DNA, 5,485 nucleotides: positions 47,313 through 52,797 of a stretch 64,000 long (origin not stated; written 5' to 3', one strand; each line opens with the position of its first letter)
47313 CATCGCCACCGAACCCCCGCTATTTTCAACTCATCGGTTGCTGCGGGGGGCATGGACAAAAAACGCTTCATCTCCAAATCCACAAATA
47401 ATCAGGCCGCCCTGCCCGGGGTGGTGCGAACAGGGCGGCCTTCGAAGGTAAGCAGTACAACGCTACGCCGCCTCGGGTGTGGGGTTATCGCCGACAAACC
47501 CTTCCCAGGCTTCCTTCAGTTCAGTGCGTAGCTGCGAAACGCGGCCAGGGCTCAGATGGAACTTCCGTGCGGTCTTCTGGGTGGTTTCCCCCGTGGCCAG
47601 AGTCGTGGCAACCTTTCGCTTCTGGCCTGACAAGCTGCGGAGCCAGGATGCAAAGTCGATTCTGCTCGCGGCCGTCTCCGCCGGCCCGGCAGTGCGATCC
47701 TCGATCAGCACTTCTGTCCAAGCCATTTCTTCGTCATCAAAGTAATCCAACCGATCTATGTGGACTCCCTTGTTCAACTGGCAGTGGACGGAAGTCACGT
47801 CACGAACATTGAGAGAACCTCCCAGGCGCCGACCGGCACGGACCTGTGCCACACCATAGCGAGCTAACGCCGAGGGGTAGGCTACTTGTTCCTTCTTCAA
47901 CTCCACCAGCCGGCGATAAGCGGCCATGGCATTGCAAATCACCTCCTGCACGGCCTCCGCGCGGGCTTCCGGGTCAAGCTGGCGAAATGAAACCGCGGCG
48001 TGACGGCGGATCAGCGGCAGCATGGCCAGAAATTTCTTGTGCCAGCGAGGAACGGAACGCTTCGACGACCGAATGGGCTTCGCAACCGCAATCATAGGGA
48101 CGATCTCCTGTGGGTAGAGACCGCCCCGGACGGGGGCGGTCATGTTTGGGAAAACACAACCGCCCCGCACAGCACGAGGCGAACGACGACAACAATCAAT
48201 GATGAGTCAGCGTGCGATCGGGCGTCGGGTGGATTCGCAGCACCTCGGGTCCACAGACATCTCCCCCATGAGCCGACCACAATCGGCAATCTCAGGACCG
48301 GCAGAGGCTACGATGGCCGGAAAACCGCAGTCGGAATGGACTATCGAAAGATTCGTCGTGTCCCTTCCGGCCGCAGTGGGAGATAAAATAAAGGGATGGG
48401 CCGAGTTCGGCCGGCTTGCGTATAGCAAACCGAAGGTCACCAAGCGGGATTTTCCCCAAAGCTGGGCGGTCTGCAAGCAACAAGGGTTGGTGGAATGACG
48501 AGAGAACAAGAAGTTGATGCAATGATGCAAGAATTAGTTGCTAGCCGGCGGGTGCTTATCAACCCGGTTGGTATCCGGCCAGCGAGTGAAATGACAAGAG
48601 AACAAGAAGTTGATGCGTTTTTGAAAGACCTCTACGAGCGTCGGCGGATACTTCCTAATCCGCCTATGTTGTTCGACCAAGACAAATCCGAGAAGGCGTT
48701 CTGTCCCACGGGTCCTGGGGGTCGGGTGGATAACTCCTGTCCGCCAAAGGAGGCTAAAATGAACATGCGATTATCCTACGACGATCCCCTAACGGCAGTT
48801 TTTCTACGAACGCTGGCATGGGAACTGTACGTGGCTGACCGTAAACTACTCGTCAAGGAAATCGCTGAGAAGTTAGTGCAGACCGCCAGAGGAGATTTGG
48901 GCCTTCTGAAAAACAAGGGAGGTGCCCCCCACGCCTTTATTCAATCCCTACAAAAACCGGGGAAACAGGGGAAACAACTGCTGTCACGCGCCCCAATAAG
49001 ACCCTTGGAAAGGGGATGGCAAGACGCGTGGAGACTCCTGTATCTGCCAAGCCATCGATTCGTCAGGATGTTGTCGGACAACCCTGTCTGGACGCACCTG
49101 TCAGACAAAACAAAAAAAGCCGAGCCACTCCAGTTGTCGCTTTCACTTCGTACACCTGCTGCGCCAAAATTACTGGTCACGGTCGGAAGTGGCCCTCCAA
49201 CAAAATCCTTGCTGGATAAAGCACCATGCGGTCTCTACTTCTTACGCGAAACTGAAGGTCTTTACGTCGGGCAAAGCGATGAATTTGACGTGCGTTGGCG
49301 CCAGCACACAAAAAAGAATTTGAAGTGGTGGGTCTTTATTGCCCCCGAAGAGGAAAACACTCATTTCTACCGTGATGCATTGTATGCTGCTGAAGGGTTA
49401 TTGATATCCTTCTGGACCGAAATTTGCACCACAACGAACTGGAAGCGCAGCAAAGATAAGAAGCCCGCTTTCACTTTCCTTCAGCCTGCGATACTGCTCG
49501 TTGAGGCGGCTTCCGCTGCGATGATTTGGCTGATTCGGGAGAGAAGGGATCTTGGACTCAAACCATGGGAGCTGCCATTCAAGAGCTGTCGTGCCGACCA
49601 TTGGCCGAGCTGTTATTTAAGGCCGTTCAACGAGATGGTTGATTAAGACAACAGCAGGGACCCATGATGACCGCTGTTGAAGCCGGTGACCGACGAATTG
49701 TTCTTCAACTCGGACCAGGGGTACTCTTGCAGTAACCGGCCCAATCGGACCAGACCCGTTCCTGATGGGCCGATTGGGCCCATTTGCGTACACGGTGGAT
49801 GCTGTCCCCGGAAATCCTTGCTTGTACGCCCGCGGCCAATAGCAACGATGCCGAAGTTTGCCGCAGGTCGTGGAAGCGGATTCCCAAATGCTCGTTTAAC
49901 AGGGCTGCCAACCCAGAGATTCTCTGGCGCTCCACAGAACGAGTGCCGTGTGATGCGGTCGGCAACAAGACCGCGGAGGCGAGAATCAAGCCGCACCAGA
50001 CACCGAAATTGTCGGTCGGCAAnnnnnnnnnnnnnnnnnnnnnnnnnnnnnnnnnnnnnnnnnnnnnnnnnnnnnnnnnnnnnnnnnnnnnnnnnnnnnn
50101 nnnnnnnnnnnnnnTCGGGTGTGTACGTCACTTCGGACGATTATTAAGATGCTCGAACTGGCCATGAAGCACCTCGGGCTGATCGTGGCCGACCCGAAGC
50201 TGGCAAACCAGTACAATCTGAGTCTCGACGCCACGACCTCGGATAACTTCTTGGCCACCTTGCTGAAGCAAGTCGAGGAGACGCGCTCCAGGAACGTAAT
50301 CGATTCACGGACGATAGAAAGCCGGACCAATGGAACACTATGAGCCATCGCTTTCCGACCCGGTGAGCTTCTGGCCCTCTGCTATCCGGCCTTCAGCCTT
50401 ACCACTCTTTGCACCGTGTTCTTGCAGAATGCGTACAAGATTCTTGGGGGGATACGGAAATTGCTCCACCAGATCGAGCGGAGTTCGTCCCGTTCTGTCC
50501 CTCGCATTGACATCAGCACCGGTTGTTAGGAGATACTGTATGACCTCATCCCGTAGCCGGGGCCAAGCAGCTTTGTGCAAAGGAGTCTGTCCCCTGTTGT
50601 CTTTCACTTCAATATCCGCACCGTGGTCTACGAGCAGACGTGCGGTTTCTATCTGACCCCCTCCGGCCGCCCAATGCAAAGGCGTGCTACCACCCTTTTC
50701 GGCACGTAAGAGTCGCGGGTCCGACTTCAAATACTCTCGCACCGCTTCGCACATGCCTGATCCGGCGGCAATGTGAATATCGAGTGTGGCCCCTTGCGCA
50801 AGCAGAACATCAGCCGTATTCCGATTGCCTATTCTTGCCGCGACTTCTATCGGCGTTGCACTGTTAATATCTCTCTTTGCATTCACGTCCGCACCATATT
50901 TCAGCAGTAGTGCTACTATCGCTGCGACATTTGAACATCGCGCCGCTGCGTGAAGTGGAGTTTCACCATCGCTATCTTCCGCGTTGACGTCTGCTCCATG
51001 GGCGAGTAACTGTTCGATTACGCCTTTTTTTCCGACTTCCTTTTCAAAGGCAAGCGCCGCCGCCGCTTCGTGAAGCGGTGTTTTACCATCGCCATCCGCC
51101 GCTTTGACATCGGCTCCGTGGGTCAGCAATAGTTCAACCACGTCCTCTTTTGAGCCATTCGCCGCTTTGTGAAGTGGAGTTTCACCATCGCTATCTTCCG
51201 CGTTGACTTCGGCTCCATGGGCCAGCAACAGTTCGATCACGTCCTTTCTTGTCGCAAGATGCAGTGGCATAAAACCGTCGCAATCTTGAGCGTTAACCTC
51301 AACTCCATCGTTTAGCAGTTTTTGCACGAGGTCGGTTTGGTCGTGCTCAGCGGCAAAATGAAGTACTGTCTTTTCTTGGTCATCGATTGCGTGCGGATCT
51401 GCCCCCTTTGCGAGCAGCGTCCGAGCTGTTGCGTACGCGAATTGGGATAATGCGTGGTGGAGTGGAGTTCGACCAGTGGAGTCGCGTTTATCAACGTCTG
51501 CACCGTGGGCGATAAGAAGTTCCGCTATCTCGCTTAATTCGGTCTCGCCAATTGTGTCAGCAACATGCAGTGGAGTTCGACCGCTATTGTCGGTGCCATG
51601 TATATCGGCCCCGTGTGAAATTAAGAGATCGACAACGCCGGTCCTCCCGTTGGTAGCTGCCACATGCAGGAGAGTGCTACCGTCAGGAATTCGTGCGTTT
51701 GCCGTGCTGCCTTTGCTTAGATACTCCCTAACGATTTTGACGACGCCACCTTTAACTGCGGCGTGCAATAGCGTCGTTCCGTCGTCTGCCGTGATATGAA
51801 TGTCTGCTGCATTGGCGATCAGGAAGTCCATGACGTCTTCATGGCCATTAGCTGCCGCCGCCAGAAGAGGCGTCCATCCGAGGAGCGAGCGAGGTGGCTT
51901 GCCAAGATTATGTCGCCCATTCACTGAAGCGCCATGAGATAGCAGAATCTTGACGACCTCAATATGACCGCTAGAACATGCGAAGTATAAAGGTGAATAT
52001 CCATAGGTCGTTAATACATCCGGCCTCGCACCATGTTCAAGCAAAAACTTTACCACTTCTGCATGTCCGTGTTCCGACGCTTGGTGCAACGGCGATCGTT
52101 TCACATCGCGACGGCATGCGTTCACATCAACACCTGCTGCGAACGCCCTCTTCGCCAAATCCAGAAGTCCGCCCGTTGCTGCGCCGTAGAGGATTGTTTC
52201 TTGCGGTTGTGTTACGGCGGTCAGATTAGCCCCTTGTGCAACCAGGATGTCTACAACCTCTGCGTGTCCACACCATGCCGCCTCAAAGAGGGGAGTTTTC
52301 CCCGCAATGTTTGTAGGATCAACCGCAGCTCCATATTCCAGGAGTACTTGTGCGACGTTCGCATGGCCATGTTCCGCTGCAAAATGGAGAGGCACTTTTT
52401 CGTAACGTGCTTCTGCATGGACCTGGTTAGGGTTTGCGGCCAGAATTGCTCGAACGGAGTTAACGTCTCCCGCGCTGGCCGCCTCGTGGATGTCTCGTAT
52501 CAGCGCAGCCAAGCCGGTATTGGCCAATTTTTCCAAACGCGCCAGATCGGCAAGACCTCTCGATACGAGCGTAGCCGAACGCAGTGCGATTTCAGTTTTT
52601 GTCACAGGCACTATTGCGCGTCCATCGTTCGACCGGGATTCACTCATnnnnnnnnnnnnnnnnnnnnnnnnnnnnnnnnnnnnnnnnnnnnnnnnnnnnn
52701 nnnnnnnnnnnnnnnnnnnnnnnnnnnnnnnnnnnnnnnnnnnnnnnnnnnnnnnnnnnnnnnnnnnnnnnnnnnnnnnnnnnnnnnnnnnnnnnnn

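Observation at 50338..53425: Overlapping J-domain + giant ankyrin-repeat operon between an integrase pseudogene and the Type I R-M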

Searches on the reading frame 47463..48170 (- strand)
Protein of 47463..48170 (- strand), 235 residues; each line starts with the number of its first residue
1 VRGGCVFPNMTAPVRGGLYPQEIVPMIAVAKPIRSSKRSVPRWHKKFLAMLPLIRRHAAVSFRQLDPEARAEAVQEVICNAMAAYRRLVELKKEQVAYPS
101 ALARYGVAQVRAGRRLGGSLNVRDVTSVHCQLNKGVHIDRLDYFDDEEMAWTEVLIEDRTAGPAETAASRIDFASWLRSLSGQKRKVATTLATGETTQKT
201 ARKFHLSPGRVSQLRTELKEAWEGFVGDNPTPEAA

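Call 5: search_protein_families(library=pfam, proteins=[window:47463-48170:-], max_evalue=0.01)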
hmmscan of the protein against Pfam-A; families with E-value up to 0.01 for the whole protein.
window:47463-48170:- (235 aa): 0 families

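Call 6: search_protein_families(library=ncbifam, proteins=[window:47463-48170:-], max_evalue=0.01)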
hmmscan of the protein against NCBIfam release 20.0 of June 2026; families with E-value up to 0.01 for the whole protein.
window:47463-48170:- (235 aa): 1 family
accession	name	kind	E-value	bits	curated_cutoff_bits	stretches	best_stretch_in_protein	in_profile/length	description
TIGR02937.1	sigma70-ECF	superfamily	0.00011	21.9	42.9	1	138-220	76-159/165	sigma-70 family RNA polymerase sigma factor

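Call 7: search_protein_families(library=padloc, proteins=[window:47463-48170:-], max_evalue=0.01)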
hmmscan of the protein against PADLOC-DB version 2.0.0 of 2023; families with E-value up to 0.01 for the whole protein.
window:47463-48170:- (235 aa): 0 families

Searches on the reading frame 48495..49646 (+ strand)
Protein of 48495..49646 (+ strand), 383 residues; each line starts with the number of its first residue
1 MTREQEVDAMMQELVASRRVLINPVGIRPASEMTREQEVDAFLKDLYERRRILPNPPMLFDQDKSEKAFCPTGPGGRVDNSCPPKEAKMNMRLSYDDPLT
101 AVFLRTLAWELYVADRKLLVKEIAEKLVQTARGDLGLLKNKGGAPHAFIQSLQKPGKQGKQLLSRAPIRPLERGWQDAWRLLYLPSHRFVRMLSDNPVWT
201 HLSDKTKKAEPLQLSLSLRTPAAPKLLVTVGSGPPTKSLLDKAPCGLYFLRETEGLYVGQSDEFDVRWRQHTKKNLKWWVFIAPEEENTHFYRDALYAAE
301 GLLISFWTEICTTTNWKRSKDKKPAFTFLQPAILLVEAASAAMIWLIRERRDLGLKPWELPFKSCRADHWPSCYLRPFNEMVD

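Call 5: search_protein_families(library=pfam, proteins=[window:48495-49646:+], max_evalue=0.01)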
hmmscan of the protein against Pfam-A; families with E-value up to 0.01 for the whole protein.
window:48495-49646:+ (383 aa): 1 family
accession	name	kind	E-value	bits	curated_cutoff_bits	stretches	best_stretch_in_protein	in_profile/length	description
PF01541.30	GIY-YIG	-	0.0027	18.4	22.6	1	245-277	2-36/78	GIY-YIG catalytic domain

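Call 6: search_protein_families(library=ncbifam, proteins=[window:48495-49646:+], max_evalue=0.01)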
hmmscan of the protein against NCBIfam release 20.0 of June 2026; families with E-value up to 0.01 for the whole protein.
window:48495-49646:+ (383 aa): 0 families

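Call 7: search_protein_families(library=padloc, proteins=[window:48495-49646:+], max_evalue=0.01)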
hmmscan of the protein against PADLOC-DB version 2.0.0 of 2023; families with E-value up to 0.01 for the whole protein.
window:48495-49646:+ (383 aa): 1 family
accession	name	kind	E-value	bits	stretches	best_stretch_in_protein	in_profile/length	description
PDLC04922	PDC-S14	-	0.0051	14.1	1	245-284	50-89/305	-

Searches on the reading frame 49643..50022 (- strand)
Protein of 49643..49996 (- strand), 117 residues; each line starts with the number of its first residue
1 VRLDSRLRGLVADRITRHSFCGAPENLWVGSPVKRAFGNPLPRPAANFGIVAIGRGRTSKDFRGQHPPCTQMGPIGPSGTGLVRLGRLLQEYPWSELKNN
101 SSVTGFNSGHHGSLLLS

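Call 5: search_protein_families(library=pfam, proteins=[window:49643-49996:-, window:49705-50022:-], max_evalue=0.01)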
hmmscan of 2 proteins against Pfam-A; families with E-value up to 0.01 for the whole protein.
window:49643-49996:- (117 aa): 0 families

window:49705-50022:- (105 aa): 0 families

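Call 33: search_protein_families(library=pfam, proteins=[window:49705-50022:-], max_evalue=1)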
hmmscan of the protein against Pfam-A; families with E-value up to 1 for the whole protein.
window:49705-50022:- (105 aa): 1 family
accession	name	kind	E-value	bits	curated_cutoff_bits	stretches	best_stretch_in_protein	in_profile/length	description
PF00589.27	Phage_integrase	-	0.1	12.8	27.1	1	28-69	107-148/172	Phage integrase family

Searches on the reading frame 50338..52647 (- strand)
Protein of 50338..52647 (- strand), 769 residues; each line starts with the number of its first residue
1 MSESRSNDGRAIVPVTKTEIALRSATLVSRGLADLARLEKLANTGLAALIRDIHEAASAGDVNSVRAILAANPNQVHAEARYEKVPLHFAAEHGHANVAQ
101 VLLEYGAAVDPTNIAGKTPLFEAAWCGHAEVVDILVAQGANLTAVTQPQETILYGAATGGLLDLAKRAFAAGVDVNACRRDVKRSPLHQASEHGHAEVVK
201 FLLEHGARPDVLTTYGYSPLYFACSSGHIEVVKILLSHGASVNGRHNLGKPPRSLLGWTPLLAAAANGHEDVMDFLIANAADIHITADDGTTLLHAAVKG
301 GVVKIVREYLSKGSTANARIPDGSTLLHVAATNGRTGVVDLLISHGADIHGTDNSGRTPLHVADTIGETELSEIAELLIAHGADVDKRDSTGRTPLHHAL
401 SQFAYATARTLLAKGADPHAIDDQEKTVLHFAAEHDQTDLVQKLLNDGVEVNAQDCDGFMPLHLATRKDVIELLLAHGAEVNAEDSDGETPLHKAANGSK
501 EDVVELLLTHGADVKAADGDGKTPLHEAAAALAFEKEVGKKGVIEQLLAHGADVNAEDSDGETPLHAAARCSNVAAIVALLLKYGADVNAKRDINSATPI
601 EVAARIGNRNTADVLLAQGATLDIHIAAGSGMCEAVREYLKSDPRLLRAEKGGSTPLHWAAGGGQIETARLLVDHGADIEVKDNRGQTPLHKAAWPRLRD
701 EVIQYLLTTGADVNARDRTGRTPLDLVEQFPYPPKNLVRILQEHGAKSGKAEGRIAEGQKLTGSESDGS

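Call 5: search_protein_families(library=pfam, proteins=[window:50338-52647:-], max_evalue=0.01)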
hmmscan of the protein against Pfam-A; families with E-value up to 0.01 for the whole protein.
window:50338-52647:- (769 aa): 8 families
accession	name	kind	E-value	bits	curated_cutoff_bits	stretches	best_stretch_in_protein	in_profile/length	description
PF12796.13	Ank_2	-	2.5e-140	457.9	27.3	10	154-243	2-87/90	Ankyrin repeats (3 copies)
PF00023.36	Ank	-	1.1e-123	396.3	21.1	15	653-684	2-33/33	Ankyrin repeat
PF13637.12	Ank_4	-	1.1e-103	337.1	22.7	17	187-236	1-50/50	Ankyrin repeats (many copies)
PF13606.12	Ank_3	-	7.2e-91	286.1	22.3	7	215-243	1-29/30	Ankyrin repeat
PF13857.12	Ank_5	-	9.4e-86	281.2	27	9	474-528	1-56/56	Ankyrin repeats (many copies)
PF24521.3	Ank_KRIT1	-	3.4e-31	108.4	80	2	52-139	21-108/149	KRIT1 ankyrin-repeats domain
PF23745.1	ANK_LRRK2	-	4.4e-13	49.7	27.5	0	572-620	41-88/130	LRRK2 ANK repeat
PF02602.20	HEM4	-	0.0086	15.7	27.5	0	423-452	113-143/231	Uroporphyrinogen-III synthase HemD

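Call 6: search_protein_families(library=ncbifam, proteins=[window:50338-52647:-], max_evalue=0.01)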
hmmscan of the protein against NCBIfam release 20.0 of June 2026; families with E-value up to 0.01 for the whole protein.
window:50338-52647:- (769 aa): 12 families
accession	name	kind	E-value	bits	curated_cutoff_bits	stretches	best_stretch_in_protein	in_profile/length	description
NF043029.1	T4SS_AnkY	equivalog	2.4e-76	257.3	600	9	653-727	458-531/543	Dot/Icm T4SS effector AnkY/LegA9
NF043023.1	T4SS_AnkH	equivalog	7.8e-64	216.1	600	8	337-448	13-121/467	Dot/Icm T4SS effector AnkH/LegA3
NF041931.2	MzaA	equivalog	2.1e-61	208.7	800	8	292-374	4-86/726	MZA anti-phage system associated sigma-70 family RNA polymerase sigma factor MzaA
NF043022.1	T4SS_AnkG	equivalog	1.7e-53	182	500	6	481-578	357-453/455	Dot/Icm T4SS effector AnkG/AnkZ/LegA7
NF043028.1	T4SS_AnkX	equivalog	4.1e-45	154.3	1400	5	297-466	555-727/938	Dot/Icm T4SS effector AnkN/AnkX/LegA8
NF043021.1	T4SS_AnkF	equivalog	1.9e-32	112.5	1000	4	183-246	585-649/917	Dot/Icm T4SS effector AnkF/LegA14/Ceg31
TIGR00870.1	trp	subfamily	2e-28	98.9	498.75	2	365-526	62-216/747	transient-receptor-potential calcium channel protein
NF043024.1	T4SS_AnkI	equivalog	2.5e-24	85.8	550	2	216-299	241-326/439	Dot/Icm T4SS effector AnkI/LegAS4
NF043019.1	T4SS_AnkC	equivalog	3.9e-21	75.4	450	2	538-623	137-229/459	Dot/Icm T4SS effector AnkC/LegA12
NF038106.1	gamma_NF038106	equivalog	1.3e-12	47.8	50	0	702-744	51-92/93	PA4642 family protein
NF043027.1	T4SS_AnkQ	equivalog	2.6e-05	23.1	700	0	380-434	352-406/496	Dot/Icm T4SS effector AnkQ/LegA10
NF043020.1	T4SS_AnkD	equivalog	8e-05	21.7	500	0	388-432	77-118/426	Dot/Icm T4SS effector AnkD/LegA15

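Call 7: search_protein_families(library=padloc, proteins=[window:50338-52647:-], max_evalue=0.01)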
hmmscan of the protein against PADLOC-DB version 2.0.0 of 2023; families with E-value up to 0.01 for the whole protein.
window:50338-52647:- (769 aa): 3 families
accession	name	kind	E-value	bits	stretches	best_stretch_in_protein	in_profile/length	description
PDLC04783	PDC-M72A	-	1.7e-102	341.7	7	80-254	194-367/392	-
PDLC02908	Ankyrin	-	8.8e-57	191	6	257-366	736-846/880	-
PDLC02203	MzaA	-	1.2e-21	74.7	2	189-249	17-77/683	-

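Call 22: search_protein_families(library=pfam, alignment_id=A2, max_evalue=0.001)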
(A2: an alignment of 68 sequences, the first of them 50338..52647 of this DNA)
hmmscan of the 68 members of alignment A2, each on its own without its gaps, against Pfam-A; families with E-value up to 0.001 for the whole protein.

A. member 1, window:50338-52647:- (769 aa): 7 families
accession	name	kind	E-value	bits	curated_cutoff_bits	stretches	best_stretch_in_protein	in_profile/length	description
PF12796.13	Ank_2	-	2.5e-140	457.9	27.3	10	154-243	2-87/90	Ankyrin repeats (3 copies)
PF00023.36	Ank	-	1.1e-123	396.3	21.1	14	653-684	2-33/33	Ankyrin repeat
PF13637.12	Ank_4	-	1.1e-103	337.1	22.7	15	187-236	1-50/50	Ankyrin repeats (many copies)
PF13606.12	Ank_3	-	7.2e-91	286.1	22.3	6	215-243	1-29/30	Ankyrin repeat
PF13857.12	Ank_5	-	9.4e-86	281.2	27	9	474-528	1-56/56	Ankyrin repeats (many copies)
PF24521.3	Ank_KRIT1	-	3.4e-31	108.4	80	2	52-139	21-108/149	KRIT1 ankyrin-repeats domain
PF23745.1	ANK_LRRK2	-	4.4e-13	49.7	27.5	0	572-620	41-88/130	LRRK2 ANK repeat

B. families by the number of members that match (of 68 scanned): 104 families (the first 25 are shown)
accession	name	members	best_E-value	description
PF13414.12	TPR_11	19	4.2e-114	TPR repeat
PF00515.34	TPR_1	19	5.6e-97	Tetratricopeptide repeat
PF07719.23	TPR_2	19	7.1e-91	Tetratricopeptide repeat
PF13181.12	TPR_8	19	2.3e-68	Tetratricopeptide repeat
PF13431.12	TPR_17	19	1.4e-58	Tetratricopeptide repeat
PF13432.12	TPR_16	19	1.1e-56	Tetratricopeptide repeat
PF13428.12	TPR_14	19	7.6e-38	Tetratricopeptide repeat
PF14559.12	TPR_19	19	2e-34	Tetratricopeptide repeat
PF13424.12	TPR_12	18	2.6e-40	Tetratricopeptide repeat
PF13371.12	TPR_9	15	1.6e-64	Tetratricopeptide repeat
PF13174.12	TPR_6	14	1.9e-21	Tetratricopeptide repeat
PF23914.1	TPR_CcmH_CycH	14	8e-15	Cytochrome c-type biogenesis protein H TPR domain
PF12799.13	LRR_4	12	8.3e-65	Leucine Rich repeats (2 copies)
PF24575.1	TPR_Slam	11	6.5e-31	Surface lipoprotein assembly modifier, N-terminal TPR repeats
PF13176.12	TPR_7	11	4.3e-13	Tetratricopeptide repeat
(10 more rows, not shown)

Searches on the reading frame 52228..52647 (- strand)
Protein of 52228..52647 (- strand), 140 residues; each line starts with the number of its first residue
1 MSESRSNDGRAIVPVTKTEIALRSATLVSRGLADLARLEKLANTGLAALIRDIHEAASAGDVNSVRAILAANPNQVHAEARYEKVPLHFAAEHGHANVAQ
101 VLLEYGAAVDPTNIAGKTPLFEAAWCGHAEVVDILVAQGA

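Call 72: find_homologous_proteins(query=window:52228-52647:-, max_evalue=0.00001)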
Query window:52228-52647:- (140 aa): 25 proteins with E <= 0.00001 among 268 candidates.
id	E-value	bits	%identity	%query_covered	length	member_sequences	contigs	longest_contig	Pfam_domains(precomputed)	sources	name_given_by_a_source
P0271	4.2e-27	113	47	63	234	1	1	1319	PF13606.13,PF13857.13,PF12796.14,PF00023.37,PF13637.13,PF24521.3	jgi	jgi:ankyrin repeat protein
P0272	6.3e-18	83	43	71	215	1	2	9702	PF13606.13,PF13857.13,PF12796.14,PF00023.37,PF13637.13,PF24521.3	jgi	jgi:ankyrin repeat protein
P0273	1.3e-16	79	47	63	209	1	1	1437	PF13606.13,PF13857.13,PF12796.14,PF00023.37,PF13637.13,PF24521.3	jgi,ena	jgi:hypothetical protein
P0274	5.0e-16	77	43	64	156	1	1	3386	PF13606.13,PF13857.13,PF12796.14,PF00023.37,PF13637.13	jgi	-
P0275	8.5e-15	73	37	76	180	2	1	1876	PF13606.13,PF13857.13,PF12796.14,PF00023.37,PF13637.13,PF24521.3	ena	-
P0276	1.1e-14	73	39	64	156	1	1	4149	PF13606.13,PF13857.13,PF12796.14,PF00023.37,PF13637.13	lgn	-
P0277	2.6e-14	72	38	64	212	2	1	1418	PF13606.13,PF13857.13,PF12796.14,PF00023.37,PF13637.13,PF24521.3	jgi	jgi:uncharacterized protein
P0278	3.6e-14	71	36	69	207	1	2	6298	PF13606.13,PF13857.13,PF12796.14,PF00023.37,PF13637.13,PF24521.3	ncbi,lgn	-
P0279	1.1e-13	69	43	63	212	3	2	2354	PF13606.13,PF13857.13,PF12796.14,PF00023.37,PF13637.13,PF24521.3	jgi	jgi:ankyrin repeat protein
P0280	5.2e-13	67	42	63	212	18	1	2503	PF13606.13,PF13857.13,PF12796.14,PF00023.37,PF13637.13,PF24521.3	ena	-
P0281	2.1e-12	65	35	78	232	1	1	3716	PF13606.13,PF13857.13,PF12796.14,PF00023.37,PF13637.13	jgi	jgi:uncharacterized protein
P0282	2.3e-12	65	43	64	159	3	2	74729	PF13606.13,PF13857.13,PF12796.14,PF00023.37,PF13637.13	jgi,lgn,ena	-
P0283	4.7e-11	61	34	63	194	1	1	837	PF13606.13,PF13857.13,PF12796.14,PF00023.37,PF13637.13,PF24521.3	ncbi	-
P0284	9.5e-11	60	40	63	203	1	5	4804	PF13606.13,PF13857.13,PF12796.14,PF00023.37,PF13637.13,PF24521.3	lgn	-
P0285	4.4e-10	58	41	76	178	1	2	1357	PF13606.13,PF13857.13,PF12796.14,PF00023.37,PF13637.13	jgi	jgi:uncharacterized protein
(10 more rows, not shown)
